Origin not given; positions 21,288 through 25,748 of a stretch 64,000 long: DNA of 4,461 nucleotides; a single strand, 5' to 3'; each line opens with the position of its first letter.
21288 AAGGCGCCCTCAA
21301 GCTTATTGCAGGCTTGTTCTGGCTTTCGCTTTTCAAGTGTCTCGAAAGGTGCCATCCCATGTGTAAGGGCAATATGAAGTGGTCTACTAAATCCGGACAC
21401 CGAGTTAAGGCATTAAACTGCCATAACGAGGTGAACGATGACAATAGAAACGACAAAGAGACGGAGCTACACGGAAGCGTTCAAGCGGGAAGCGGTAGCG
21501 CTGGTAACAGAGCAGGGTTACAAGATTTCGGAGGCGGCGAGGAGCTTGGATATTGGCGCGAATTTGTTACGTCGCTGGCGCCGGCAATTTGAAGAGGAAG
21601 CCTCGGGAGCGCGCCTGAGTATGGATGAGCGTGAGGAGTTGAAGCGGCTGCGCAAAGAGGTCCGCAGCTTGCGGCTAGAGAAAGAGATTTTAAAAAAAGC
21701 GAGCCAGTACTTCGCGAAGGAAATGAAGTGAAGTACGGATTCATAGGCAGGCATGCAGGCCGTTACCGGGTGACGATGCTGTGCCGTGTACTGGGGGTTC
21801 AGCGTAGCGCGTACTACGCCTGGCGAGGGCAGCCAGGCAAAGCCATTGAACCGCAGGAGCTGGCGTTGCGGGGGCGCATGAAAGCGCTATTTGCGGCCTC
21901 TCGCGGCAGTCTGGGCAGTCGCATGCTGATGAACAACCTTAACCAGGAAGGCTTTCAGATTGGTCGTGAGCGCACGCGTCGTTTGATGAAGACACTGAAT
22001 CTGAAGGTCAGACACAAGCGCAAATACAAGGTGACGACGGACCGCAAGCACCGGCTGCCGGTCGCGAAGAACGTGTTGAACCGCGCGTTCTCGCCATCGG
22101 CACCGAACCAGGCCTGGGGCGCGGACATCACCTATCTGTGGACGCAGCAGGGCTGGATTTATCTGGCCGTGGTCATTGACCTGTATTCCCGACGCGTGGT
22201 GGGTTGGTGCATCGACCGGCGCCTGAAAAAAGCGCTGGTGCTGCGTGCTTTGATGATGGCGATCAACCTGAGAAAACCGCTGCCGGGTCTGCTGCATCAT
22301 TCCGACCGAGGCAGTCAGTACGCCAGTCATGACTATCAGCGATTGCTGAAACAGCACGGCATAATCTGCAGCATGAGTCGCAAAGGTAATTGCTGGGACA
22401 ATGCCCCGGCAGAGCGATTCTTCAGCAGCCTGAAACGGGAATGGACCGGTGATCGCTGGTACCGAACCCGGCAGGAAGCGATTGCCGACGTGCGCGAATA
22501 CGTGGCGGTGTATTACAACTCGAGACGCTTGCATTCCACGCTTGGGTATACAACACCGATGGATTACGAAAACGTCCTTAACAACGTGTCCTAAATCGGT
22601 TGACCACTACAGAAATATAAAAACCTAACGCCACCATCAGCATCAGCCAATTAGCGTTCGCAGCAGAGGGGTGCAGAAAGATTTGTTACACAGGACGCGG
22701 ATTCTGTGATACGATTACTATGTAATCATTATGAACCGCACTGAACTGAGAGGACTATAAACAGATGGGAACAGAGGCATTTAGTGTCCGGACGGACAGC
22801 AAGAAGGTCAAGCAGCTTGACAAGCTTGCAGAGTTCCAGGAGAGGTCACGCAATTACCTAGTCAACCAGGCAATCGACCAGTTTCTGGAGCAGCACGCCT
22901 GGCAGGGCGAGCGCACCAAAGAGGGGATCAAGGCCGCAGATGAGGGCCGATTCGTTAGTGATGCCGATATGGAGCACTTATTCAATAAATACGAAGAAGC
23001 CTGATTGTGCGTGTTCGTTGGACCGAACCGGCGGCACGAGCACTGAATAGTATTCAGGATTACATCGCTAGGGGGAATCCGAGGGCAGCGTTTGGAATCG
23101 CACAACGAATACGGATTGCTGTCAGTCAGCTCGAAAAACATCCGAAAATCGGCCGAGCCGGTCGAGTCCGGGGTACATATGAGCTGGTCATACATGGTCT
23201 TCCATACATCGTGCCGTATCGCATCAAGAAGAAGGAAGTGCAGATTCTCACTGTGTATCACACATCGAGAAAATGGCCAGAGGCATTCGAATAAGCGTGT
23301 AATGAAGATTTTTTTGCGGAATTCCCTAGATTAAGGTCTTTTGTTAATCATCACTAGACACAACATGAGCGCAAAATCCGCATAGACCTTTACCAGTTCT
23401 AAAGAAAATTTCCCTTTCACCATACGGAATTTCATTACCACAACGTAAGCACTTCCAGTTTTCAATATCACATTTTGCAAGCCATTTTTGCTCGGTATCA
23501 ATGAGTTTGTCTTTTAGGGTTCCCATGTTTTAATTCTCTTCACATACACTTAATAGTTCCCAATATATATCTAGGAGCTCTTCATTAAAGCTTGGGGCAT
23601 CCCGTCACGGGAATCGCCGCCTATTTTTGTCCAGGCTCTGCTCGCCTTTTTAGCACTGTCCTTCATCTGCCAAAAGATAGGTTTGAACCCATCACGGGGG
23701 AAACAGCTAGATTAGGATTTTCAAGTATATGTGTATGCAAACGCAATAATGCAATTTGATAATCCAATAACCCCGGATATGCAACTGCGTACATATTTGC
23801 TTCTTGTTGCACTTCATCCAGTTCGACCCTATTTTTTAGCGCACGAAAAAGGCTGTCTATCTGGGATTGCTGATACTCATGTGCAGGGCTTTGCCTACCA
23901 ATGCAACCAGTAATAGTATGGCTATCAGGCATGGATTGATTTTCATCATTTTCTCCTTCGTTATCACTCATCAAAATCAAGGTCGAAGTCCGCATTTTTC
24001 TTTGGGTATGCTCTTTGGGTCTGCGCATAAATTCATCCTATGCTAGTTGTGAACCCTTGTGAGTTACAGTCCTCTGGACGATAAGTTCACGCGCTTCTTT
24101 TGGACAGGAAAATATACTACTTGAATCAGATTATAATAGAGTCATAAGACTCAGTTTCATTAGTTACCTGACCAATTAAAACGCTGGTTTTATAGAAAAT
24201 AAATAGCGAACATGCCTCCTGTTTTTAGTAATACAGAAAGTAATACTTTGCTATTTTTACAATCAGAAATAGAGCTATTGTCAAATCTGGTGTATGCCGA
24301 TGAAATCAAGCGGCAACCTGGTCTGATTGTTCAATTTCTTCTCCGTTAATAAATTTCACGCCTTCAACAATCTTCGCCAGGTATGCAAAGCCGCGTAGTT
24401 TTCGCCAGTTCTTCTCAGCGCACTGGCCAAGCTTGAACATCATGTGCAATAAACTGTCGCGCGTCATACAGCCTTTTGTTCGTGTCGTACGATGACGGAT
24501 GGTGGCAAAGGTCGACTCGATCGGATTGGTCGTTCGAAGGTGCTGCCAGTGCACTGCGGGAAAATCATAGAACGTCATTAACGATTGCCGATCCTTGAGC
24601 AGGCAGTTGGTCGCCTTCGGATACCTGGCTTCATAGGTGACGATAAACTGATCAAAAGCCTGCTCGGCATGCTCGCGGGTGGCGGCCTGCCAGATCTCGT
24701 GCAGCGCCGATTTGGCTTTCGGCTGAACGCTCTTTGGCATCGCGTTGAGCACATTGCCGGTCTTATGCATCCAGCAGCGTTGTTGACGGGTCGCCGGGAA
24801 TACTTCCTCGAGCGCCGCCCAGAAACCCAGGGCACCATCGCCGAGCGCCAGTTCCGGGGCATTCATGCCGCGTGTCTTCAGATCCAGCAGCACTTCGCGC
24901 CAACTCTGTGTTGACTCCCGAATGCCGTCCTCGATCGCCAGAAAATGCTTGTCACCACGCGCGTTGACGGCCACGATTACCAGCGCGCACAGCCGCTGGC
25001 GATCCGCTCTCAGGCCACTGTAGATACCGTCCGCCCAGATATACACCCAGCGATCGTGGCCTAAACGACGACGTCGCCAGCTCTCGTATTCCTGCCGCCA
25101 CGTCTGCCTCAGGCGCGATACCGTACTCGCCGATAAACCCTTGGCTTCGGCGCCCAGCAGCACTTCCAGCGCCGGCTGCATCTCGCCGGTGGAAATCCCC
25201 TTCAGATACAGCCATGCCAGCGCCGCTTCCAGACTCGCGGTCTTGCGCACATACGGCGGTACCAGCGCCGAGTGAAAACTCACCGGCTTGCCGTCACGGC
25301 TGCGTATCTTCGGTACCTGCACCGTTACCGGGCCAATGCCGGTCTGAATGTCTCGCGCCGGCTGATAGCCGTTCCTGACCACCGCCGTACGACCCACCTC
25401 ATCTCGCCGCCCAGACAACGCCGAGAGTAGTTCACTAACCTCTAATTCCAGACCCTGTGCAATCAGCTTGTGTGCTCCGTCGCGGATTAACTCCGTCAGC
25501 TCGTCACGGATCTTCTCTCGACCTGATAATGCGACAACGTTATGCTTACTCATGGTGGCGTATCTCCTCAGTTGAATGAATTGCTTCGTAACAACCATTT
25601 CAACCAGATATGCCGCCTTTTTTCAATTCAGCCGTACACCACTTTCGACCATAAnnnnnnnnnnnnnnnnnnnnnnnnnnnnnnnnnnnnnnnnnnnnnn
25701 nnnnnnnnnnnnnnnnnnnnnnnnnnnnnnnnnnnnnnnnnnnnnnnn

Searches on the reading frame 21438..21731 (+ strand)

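Call 92: search_protein_families(library=pfam, proteins=[window:21438-21731:+], max_evalue=0.001)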
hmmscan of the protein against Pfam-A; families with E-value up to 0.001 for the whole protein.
window:21438-21731:+ (97 aa): 3 families
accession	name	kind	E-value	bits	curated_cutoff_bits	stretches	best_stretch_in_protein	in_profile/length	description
PF01527.26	HTH_Tnp_1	-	6.3e-18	65.2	24.1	1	7-75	3-74/75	Transposase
PF13384.12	HTH_23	-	1.3e-05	25.3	24.6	1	16-54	7-44/50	Homeodomain-like domain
PF13518.12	HTH_28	-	0.00018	22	25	1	15-54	1-39/52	Helix-turn-helix domain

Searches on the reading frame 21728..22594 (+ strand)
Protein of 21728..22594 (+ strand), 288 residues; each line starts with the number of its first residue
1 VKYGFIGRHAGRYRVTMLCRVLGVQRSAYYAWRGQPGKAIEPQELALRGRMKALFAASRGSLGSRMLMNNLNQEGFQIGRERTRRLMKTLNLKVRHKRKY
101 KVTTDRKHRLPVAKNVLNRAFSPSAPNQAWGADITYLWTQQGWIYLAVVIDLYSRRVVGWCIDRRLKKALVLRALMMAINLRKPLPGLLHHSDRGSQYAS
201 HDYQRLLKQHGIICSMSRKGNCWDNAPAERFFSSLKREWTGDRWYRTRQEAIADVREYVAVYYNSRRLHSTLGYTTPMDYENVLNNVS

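Call 92: search_protein_families(library=pfam, proteins=[window:21728-22594:+], max_evalue=0.001)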
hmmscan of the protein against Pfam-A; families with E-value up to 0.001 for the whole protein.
window:21728-22594:+ (288 aa): 4 families
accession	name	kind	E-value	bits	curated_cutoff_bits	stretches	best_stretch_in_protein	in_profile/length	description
PF00665.32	rve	-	5.4e-30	104.1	32.6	1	124-222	2-102/102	Integrase core domain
PF13683.12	rve_3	-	1.2e-13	51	26.5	1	211-277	2-67/67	Integrase core domain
PF13276.12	HTH_21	-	4.7e-12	46.4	28.1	1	44-100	3-60/60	HTH-like domain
PF13333.12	rve_2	-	8.5e-11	42.3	22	1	229-282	1-53/56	Integrase core domain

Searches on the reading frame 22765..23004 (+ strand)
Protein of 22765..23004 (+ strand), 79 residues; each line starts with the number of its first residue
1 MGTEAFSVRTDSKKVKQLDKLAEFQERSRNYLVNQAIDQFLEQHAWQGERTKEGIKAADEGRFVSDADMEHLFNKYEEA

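Call 72: search_protein_families(library=padloc, proteins=[window:22765-23004:+], max_evalue=0.01)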
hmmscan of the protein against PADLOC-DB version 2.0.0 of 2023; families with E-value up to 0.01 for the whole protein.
window:22765-23004:+ (79 aa): 0 families

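Call 92: search_protein_families(library=pfam, proteins=[window:22765-23004:+], max_evalue=0.001)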
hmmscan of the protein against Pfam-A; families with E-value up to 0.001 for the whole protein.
window:22765-23004:+ (79 aa): 1 family
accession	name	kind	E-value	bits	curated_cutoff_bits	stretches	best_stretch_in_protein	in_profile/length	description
PF01402.27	RHH_1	-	3e-05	24.2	20.5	1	6-43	2-39/39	Ribbon-helix-helix protein, copG family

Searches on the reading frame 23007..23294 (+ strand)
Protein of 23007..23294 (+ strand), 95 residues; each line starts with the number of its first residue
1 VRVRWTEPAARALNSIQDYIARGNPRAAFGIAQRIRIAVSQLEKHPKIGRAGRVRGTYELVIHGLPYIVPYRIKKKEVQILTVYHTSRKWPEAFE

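Call 72: search_protein_families(library=padloc, proteins=[window:23007-23294:+], max_evalue=0.01)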
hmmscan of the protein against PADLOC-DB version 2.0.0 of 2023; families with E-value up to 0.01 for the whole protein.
window:23007-23294:+ (95 aa): 0 families

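Call 92: search_protein_families(library=pfam, proteins=[window:23007-23294:+], max_evalue=0.001)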
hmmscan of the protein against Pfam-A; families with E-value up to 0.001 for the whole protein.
window:23007-23294:+ (95 aa): 1 family
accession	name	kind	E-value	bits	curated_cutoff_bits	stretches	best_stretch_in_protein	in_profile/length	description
PF05016.21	ParE_toxin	-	1.4e-17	64.4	23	1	3-90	1-89/89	ParE toxin of type II toxin-antitoxin system, parDE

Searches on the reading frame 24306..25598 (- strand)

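Call 57: search_protein_families(library=pfam, proteins=[window:24306-25598:-], max_evalue=0.001)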
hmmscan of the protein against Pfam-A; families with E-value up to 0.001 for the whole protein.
window:24306-25598:- (430 aa): 2 families
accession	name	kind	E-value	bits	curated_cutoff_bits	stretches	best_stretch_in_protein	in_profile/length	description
PF00872.24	Transposase_mut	-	1.9e-66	224.9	21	1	28-399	16-377/379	Transposase, Mutator family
PF10551.15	MULE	-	0.00079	20.3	27.6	0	203-278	15-95/99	MULE transposase domain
